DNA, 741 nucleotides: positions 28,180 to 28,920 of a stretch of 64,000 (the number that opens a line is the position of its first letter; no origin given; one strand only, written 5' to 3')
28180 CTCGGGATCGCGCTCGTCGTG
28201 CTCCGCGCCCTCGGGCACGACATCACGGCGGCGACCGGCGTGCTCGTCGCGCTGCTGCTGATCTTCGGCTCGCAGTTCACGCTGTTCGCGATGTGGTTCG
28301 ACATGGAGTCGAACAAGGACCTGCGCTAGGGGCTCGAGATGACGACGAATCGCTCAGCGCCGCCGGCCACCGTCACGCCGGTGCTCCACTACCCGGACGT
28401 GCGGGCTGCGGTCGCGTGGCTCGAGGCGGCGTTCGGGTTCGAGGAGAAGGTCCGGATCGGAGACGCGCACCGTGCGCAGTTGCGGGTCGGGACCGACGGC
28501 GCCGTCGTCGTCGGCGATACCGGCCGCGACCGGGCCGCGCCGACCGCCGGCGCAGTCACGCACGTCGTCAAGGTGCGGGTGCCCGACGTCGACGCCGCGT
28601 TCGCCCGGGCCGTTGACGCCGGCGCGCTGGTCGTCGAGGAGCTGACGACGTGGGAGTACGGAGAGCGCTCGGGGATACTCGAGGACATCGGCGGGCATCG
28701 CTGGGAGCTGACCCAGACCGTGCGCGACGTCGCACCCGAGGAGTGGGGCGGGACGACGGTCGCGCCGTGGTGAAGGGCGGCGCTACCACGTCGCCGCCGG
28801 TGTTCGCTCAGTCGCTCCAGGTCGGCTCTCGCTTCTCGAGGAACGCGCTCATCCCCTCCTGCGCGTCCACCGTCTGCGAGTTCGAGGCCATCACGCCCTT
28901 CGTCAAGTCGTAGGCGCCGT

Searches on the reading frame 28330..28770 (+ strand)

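Call 36: search_protein_families(library=pfam, max_evalue=0.0001, proteins=[window:28330-28770:+])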
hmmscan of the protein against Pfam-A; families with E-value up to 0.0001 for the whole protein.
seq(147 aa): 2 families
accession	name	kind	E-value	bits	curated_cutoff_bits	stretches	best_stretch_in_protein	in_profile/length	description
PF00903.31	Glyoxalase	-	6.1e-10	40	20.6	1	21-127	9-121/121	Glyoxalase/Bleomycin resistance protein/Dioxygenase superfamily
PF18029.7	Glyoxalase_6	-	2.4e-05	25.3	23.6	1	19-127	4-105/106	Glyoxalase-like domain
